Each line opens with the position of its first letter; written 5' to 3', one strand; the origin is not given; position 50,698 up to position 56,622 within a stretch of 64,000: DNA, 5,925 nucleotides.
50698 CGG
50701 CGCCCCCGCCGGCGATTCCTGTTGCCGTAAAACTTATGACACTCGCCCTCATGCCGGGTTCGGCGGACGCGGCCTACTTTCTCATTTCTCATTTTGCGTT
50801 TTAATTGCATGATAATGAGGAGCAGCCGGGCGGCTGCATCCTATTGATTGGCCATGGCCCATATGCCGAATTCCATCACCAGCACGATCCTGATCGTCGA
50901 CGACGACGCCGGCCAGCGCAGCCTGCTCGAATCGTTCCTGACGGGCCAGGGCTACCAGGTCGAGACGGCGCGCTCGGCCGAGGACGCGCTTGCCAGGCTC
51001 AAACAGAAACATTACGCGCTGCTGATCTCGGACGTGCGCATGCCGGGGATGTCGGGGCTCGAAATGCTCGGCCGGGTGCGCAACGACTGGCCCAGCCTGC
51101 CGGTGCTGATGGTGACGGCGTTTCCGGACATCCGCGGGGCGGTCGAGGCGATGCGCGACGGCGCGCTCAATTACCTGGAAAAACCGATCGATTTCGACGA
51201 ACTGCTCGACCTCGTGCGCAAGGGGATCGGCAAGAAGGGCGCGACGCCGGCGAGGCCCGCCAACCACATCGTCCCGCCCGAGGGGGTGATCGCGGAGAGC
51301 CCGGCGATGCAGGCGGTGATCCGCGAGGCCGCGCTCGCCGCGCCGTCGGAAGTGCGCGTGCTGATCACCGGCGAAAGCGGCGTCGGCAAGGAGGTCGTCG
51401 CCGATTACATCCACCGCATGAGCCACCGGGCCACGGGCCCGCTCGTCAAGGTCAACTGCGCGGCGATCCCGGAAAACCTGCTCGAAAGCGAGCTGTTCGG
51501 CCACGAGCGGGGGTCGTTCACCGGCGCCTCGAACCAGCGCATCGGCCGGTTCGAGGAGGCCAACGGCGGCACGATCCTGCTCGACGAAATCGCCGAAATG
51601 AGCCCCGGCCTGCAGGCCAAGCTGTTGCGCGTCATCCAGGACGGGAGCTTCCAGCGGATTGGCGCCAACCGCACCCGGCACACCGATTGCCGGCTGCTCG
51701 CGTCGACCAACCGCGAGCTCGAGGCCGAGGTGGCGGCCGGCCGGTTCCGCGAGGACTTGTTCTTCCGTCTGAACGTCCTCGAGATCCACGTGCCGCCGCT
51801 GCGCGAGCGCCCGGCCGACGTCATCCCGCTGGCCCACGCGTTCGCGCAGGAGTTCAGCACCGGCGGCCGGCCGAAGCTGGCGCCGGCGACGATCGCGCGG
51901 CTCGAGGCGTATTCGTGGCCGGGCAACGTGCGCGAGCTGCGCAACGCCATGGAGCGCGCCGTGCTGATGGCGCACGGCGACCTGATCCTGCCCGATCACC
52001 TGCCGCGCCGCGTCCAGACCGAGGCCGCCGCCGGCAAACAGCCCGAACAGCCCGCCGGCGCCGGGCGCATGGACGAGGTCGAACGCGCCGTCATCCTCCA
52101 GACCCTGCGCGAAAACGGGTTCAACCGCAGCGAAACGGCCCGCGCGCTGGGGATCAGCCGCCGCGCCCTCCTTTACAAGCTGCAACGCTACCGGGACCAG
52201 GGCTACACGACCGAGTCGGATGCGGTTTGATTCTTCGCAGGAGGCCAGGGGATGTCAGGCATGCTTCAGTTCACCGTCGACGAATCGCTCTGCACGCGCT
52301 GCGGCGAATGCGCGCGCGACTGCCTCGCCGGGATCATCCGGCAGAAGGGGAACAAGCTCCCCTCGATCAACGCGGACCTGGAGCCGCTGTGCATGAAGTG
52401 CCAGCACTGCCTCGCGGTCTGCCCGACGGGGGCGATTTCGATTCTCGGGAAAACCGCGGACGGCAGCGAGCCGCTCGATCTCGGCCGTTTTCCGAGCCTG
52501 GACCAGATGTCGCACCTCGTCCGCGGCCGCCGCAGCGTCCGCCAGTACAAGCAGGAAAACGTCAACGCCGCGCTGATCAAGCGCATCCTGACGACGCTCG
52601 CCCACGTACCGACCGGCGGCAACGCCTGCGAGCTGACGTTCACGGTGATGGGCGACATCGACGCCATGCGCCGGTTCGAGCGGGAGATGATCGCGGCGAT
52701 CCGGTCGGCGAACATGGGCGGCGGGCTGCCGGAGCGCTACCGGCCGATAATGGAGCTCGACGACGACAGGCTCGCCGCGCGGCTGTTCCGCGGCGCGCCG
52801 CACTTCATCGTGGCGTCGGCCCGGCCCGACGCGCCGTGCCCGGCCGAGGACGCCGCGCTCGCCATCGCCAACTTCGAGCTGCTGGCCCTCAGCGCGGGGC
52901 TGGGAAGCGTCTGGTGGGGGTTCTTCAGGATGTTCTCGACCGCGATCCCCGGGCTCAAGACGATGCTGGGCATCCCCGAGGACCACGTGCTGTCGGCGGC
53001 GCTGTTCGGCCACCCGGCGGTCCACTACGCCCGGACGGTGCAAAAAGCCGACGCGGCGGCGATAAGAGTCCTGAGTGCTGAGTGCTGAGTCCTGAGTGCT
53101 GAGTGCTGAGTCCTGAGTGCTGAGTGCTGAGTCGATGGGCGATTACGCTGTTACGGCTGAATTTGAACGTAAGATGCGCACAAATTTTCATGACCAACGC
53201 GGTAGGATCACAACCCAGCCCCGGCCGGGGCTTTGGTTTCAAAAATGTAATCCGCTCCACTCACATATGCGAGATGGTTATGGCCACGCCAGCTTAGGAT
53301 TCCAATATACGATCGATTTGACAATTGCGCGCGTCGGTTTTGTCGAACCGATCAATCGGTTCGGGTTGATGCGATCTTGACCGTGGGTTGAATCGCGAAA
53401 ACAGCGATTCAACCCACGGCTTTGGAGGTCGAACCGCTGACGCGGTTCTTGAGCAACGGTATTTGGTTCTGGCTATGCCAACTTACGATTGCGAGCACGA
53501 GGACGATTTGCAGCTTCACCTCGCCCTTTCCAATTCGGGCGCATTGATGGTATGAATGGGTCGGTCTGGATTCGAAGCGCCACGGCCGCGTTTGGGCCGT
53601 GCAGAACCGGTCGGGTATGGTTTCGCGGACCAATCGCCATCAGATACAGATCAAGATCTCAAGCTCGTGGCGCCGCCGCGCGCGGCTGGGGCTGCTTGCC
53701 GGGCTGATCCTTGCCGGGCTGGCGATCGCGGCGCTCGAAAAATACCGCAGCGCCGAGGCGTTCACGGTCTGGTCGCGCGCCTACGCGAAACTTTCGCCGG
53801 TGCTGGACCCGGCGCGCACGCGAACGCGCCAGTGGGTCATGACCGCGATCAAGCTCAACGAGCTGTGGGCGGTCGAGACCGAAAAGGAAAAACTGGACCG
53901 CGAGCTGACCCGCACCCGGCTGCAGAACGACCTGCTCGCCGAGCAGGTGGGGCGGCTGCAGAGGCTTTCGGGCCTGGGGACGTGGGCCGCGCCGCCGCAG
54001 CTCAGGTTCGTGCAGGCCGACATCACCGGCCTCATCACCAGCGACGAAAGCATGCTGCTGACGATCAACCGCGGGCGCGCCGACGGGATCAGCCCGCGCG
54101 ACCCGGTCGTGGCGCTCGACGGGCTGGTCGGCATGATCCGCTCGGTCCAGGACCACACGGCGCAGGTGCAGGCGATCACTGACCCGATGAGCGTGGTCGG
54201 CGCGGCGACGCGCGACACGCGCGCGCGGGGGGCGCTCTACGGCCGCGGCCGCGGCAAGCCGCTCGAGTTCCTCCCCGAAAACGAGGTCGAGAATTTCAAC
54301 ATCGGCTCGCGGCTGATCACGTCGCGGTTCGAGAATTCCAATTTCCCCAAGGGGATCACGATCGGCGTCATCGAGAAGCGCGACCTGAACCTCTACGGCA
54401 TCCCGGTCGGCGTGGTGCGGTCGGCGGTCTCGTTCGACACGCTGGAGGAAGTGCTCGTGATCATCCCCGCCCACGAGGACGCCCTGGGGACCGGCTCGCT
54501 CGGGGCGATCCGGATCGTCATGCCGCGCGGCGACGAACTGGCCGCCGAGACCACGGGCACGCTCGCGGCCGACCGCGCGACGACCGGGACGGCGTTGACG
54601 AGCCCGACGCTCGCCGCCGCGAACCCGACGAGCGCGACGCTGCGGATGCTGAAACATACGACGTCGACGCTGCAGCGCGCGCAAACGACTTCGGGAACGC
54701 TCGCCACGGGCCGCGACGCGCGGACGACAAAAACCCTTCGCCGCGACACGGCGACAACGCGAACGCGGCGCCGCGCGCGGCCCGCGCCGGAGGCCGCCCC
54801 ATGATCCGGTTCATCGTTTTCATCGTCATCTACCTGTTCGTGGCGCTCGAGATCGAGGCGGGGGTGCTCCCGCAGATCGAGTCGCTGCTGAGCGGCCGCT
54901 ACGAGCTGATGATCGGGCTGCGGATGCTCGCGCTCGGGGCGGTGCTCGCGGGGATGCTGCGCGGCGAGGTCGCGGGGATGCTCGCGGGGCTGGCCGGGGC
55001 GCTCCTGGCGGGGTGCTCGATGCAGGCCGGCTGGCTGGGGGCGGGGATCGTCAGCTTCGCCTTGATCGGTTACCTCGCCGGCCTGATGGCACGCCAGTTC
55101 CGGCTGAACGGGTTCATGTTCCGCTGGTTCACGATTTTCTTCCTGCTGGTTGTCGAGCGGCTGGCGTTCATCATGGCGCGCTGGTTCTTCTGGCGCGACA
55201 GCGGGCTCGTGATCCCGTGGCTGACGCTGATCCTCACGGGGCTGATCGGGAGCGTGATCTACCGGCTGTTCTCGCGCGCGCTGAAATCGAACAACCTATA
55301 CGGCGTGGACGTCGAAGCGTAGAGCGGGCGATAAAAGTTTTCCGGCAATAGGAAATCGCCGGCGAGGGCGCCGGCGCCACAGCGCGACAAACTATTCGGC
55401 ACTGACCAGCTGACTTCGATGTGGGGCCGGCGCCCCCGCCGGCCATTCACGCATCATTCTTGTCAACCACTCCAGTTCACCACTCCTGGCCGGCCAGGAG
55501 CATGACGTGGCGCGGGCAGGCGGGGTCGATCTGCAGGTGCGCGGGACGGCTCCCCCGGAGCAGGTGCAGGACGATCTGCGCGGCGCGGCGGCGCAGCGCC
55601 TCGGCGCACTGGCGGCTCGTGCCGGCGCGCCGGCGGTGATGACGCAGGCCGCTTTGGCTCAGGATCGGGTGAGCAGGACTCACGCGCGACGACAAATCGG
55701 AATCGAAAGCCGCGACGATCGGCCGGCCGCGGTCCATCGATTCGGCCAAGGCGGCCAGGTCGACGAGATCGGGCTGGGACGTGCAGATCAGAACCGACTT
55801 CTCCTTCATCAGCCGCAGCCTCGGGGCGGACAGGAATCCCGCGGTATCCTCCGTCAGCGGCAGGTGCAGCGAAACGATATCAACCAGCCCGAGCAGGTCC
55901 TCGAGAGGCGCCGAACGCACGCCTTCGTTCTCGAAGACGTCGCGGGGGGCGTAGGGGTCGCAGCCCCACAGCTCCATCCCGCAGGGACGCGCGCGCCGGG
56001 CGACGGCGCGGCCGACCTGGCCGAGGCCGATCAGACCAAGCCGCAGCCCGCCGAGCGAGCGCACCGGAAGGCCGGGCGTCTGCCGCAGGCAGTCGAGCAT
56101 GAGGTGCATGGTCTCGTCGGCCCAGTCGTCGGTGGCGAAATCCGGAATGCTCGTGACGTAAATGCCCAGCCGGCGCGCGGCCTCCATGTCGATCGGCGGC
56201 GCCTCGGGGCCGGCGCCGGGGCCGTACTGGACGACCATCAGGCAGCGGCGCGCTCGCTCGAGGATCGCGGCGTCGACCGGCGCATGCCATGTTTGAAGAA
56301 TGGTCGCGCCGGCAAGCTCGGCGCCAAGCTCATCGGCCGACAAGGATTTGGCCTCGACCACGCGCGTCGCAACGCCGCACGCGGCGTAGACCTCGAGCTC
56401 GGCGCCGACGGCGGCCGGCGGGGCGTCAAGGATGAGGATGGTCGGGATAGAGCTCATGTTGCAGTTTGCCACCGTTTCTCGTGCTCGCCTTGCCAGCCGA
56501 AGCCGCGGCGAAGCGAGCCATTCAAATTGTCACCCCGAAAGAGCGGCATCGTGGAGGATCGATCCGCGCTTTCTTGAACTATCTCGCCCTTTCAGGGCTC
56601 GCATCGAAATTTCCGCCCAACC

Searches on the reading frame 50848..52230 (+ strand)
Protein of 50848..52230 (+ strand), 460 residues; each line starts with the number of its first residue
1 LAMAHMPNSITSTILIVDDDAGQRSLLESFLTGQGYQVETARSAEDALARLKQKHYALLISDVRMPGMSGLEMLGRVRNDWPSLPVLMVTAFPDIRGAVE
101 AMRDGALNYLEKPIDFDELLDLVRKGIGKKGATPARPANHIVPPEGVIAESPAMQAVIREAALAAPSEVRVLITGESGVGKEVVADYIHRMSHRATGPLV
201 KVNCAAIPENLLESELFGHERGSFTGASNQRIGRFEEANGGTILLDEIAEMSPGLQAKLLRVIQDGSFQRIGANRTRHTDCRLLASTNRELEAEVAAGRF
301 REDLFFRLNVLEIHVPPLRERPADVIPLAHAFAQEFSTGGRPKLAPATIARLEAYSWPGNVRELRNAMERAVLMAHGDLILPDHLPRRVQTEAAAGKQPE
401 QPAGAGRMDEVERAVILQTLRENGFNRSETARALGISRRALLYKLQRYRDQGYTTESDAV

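Call 27: search_protein_families(library=pfam, proteins=[window:50848-52230:+], max_evalue=0.01)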
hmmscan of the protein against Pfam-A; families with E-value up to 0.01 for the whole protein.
window:50848-52230:+ (460 aa): 12 families
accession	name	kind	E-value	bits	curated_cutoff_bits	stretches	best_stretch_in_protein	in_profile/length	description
PF00158.32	Sigma54_activat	-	2.9e-69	232.5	20.2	1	148-314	2-168/168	Sigma-54 interaction domain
PF00072.30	Response_reg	-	1.1e-29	103.3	30.2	1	14-123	1-110/111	Response regulator receiver domain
PF14532.12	Sigma54_activ_2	-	2.1e-23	83.5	25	1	148-318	1-138/138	Sigma-54 interaction domain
PF25601.1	AAA_lid_14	-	3.7e-22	78.4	27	1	319-399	1-84/87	AAA+ ATPase lid domain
PF02954.25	HTH_8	-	2.6e-14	53.1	22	1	408-448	2-42/42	Bacterial regulatory protein, Fis family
PF06490.17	FleQ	-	4.1e-07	30.7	22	1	13-124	1-104/108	Flagellar regulatory protein FleQ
PF07728.20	AAA_5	-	7.8e-06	26.4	22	1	171-289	2-123/139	AAA domain (dynein-related subfamily)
PF13556.12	HTH_30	-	3.7e-05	23.9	27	1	417-449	5-37/59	PucR C-terminal helix-turn-helix domain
PF07724.20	AAA_2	-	5.7e-05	23.7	27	1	169-270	4-106/166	AAA domain (Cdc48 subfamily)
PF13384.12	HTH_23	-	7.7e-05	22.8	24.6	1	409-442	3-35/50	Homeodomain-like domain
PF13518.12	HTH_28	-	0.0012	19.4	25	1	413-452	2-40/52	Helix-turn-helix domain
PF00004.35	AAA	-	0.0066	17.3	21.2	0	171-307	1-130/131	ATPase family associated with various cellular activities (AAA)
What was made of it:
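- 50848..52230 (+): Orphan NtrC/AtoC/ZraR-type sigma-54-dependent response regulator, the probable partner of the kinase. Pfam Response_reg + Sigma54_activat + HTH_8 (call 27).
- On PilS/PilR: Only the regulator class matches (call 27).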

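Call 45: search_protein_families(library=ncbifam, proteins=[window:50848-52230:+], max_evalue=0.001)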
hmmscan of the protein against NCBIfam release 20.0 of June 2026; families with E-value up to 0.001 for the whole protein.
window:50848-52230:+ (460 aa): 110 families (the best 25 are shown)
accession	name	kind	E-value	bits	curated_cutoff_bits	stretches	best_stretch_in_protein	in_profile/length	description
NF008469.0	PRK11361.1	equivalog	1.1e-137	459.5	714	1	12-448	5-454/461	acetoacetate metabolism transcriptional regulator AtoC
TIGR01818.1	ntrC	equivalog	1.5e-125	419.7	558.6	1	14-397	1-389/463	nitrogen regulation protein NR(I)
NF007689.0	PRK10365.1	equivalog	9.6e-125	416.8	760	1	13-447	7-441/441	sigma-54-dependent response regulator transcription factor ZraR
NF050807.1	TransRegFlbDCaul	equivalog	1.4e-109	367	750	1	14-454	3-444/454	sigma-54-dependent transcriptional regulator FlbD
NF008176.1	PRK10923.1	equivalog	1.1e-106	357.2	620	1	13-395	5-391/469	nitrogen regulation protein NR(I)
NF041946.1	LuxO_transreg_Vib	equivalog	1.4e-105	353.8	800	1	17-400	2-391/463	quorum-sensing sigma-54 dependent transcriptional regulator LuxO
TIGR01817.1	nifA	equivalog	5.9e-103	345.4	528.85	1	142-385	193-438/534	nif-specific transcriptional activator NifA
NF051870.1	NAssimRespRegNtrX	equivalog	6e-99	332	600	1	12-446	2-448/452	nitrogen assimilation response regulator NtrX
TIGR02915.1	PEP_resp_reg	equivalog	6.5e-99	331.8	502.6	1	14-447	1-441/445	PEP-CTERM-box response regulator transcription factor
NF003451.0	PRK05022.1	equivalog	1.4e-96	324.3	476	1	144-445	189-504/512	nitric oxide reductase transcriptional regulator NorR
NF011695.0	PRK15115.1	equivalog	7.3e-95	318.3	763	1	11-445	6-432/445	two-component system response regulator GlrR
NF038308.1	RNA_repair_RtcR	equivalog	1.6e-90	304.4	650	1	145-449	180-517/530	RNA repair transcriptional activator RtcR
NF041552.1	TF_PrdR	equivalog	1.3e-89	301.1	795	1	146-448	268-576/577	sigma-54 dependent transcriptional regulator PrdR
NF049963.1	RespRegFlgRCampy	domain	6.2e-84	282.3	750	1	14-449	3-428/429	fla regulon two-component system response regulator FlgR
TIGR02974.1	phageshock_pspF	equivalog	1.6e-81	274.1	443.55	1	148-375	2-233/336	phage shock protein operon transcriptional activator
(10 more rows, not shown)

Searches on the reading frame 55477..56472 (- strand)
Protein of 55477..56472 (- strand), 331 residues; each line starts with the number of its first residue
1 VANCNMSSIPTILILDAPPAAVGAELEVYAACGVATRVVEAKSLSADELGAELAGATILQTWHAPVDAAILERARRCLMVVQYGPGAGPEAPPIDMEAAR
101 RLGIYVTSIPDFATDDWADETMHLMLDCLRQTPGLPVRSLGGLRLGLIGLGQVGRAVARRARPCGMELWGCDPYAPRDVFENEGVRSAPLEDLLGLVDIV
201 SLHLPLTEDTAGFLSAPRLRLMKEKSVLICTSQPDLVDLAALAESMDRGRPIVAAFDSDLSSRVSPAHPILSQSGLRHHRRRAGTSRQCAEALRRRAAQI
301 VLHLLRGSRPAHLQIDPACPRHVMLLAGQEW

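Call 3: search_protein_families(library=pfam, proteins=[window:55477-56472:-], max_evalue=0.01)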
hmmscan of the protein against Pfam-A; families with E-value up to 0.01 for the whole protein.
window:55477-56472:- (331 aa): 2 families
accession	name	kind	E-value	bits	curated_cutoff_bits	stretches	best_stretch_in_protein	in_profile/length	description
PF02826.25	2-Hacid_dh_C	-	1.5e-28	99.8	25.1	1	134-271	28-166/178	D-isomer specific 2-hydroxyacid dehydrogenase, NAD binding domain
PF00389.36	2-Hacid_dh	-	3.1e-09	37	24.6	1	39-312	24-131/134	D-isomer specific 2-hydroxyacid dehydrogenase, catalytic domain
